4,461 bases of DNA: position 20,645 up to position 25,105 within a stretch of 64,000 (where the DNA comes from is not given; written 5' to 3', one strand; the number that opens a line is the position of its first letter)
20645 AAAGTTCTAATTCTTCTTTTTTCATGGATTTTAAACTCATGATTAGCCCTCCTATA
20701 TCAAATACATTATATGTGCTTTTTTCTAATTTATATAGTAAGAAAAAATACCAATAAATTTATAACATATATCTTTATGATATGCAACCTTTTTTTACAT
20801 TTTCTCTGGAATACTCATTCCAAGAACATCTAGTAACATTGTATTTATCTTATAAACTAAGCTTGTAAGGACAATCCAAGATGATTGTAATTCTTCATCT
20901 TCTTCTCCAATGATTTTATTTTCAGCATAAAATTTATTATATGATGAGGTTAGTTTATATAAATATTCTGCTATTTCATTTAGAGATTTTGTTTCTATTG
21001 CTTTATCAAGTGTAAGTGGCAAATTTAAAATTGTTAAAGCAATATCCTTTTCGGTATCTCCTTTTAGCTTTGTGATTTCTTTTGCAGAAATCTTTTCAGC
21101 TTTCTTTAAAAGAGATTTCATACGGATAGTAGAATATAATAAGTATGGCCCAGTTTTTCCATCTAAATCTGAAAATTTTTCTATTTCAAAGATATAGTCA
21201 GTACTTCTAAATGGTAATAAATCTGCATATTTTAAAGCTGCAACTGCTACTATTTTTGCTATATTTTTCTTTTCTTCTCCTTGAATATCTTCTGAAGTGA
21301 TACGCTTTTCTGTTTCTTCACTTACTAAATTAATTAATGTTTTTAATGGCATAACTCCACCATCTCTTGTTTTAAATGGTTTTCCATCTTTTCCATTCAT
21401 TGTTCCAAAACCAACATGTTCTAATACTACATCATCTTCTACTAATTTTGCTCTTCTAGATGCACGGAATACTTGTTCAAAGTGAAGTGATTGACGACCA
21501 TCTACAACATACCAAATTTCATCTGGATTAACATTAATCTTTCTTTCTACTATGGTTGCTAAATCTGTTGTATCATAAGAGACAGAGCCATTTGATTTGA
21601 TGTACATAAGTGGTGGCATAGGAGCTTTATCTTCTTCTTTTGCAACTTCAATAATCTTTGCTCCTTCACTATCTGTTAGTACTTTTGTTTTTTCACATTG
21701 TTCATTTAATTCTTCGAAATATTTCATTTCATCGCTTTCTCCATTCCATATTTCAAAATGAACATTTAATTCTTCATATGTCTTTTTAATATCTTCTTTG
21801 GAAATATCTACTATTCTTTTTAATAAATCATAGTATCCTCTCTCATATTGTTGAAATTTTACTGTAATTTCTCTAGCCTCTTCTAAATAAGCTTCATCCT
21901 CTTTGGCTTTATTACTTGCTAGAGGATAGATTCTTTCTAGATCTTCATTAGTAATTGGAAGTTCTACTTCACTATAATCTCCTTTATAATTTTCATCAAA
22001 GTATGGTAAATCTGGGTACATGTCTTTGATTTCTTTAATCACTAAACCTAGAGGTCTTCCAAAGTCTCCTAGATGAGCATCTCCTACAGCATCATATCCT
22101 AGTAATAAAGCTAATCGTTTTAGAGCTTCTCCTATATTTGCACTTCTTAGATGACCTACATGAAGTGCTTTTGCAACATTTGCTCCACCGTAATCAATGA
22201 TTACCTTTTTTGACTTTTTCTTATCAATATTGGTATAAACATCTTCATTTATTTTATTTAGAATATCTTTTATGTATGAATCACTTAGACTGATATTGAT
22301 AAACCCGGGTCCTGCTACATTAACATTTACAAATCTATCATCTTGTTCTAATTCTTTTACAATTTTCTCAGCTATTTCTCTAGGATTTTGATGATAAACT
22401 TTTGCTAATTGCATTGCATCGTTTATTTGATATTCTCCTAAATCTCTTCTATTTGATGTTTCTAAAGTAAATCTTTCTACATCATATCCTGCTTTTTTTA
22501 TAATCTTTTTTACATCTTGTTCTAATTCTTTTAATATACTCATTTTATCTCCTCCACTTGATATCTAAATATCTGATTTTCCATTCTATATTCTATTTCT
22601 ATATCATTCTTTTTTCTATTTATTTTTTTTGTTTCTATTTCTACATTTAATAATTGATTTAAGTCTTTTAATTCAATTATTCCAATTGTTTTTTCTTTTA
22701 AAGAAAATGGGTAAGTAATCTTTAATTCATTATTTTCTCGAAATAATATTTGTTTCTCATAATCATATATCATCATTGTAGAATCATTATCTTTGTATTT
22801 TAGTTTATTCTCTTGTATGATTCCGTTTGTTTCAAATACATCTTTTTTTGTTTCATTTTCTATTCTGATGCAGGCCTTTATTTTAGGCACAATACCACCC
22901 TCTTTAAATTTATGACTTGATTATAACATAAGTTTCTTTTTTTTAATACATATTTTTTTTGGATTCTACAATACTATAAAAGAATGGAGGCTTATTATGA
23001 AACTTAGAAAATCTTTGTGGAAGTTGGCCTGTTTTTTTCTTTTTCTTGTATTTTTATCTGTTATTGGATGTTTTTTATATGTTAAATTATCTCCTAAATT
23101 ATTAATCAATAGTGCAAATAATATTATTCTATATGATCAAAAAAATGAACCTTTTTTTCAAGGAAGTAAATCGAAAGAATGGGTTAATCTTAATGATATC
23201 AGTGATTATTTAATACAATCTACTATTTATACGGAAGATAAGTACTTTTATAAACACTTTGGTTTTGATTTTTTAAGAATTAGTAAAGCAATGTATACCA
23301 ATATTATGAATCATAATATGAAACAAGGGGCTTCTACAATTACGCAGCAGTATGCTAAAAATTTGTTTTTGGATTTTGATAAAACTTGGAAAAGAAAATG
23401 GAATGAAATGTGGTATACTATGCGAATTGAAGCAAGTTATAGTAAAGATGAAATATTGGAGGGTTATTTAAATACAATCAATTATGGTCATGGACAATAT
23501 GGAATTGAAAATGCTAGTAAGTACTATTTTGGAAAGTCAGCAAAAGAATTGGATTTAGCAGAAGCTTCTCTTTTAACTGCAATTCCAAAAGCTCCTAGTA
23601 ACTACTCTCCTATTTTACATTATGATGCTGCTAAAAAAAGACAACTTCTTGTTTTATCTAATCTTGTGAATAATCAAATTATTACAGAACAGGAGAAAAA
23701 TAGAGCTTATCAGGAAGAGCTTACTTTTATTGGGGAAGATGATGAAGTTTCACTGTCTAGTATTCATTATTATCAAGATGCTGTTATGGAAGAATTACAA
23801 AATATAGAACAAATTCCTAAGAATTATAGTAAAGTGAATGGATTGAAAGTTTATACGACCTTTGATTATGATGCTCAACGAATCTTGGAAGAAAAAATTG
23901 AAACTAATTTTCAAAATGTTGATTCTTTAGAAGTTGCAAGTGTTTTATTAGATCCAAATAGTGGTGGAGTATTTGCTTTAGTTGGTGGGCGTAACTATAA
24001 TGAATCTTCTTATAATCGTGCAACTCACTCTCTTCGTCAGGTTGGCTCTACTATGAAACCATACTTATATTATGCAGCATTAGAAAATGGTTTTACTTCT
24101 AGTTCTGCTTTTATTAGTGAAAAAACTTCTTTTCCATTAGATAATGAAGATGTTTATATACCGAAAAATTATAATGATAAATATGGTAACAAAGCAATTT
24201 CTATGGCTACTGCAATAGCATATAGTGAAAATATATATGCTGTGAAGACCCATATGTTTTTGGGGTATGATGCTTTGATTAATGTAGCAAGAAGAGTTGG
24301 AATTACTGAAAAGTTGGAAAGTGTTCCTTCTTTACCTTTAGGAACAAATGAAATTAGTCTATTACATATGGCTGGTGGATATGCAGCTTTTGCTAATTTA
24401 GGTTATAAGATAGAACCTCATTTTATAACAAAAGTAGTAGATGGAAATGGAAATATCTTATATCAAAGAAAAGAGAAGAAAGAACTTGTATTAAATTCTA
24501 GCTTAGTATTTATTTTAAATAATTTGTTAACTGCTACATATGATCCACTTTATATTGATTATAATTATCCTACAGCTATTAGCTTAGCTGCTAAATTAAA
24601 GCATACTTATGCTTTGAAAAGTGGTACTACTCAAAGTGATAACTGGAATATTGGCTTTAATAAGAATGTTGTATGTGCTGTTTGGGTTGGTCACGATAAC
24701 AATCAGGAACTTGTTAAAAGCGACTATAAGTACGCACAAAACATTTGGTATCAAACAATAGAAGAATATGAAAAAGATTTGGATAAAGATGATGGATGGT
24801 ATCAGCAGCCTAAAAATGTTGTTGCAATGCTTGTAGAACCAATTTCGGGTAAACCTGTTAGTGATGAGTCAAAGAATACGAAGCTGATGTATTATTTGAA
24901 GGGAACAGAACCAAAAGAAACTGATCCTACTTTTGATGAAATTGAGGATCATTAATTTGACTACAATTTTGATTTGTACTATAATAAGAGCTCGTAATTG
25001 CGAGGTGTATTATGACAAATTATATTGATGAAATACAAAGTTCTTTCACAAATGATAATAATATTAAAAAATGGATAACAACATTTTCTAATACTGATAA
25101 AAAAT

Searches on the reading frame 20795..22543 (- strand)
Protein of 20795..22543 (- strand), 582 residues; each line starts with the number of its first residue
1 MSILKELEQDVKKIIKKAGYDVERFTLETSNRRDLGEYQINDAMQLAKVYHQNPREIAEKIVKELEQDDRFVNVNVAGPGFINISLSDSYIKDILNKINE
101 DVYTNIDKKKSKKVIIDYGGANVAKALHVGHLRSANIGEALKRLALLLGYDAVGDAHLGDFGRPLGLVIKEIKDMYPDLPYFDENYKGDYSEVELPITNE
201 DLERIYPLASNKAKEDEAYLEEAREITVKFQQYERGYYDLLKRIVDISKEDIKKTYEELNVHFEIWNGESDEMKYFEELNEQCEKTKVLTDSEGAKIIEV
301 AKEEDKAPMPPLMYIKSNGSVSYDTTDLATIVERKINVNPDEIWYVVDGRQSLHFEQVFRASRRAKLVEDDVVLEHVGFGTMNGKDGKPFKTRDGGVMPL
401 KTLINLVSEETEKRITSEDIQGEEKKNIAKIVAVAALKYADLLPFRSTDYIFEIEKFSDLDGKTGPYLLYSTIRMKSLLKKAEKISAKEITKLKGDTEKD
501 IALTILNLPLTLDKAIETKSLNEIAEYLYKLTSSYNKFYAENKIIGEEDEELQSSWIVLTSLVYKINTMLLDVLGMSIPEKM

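Call 45: search_protein_families(library=pfam, proteins=[window:20795-22543:-], max_evalue=0.00001)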
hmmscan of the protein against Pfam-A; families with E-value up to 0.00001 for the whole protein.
window:20795-22543:- (582 aa): 3 families
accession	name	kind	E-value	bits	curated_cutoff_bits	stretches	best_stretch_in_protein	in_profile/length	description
PF00750.26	tRNA-synt_1d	-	9e-71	239.1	23.3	1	100-453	8-348/349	tRNA synthetases class I (R), catalytic domain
PF03485.21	Arg_tRNA_synt_N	-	5e-22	78.8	21.5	1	6-86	2-85/85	Arginyl tRNA synthetase N terminal domain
PF05746.21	DALR_1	-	3.7e-19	69.4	22.3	1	468-582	1-117/117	DALR anticodon binding domain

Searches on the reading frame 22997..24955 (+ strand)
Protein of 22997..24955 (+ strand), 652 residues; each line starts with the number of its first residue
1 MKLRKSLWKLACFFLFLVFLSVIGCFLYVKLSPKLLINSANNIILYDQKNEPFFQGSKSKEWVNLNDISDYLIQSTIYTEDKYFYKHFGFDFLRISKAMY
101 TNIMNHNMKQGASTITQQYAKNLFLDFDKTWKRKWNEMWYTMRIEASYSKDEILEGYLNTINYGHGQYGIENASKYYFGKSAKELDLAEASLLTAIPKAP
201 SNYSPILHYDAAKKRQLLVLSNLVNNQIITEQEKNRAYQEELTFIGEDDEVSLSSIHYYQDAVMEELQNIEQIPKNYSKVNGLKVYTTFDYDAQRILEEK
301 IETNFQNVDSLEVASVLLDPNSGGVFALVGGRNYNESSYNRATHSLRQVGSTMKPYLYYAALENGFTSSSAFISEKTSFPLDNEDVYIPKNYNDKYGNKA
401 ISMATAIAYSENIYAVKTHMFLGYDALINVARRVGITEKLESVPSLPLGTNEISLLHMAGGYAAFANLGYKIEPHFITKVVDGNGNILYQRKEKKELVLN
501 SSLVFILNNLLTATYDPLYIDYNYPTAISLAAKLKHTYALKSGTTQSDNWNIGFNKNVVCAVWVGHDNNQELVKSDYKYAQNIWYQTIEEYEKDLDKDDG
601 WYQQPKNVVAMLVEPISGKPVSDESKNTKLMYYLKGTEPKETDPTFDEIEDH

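Call 45: search_protein_families(library=pfam, proteins=[window:22997-24955:+], max_evalue=0.00001)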
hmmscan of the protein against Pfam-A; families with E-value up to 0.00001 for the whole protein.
window:22997-24955:+ (652 aa): 2 families
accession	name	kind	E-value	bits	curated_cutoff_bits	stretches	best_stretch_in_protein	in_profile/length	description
PF00912.28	Transgly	-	2.9e-61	206.4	27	1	57-223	11-177/178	Transglycosylase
PF00905.27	Transpeptidase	-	2.1e-24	86.7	22.1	1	315-587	3-297/299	Penicillin binding protein transpeptidase domain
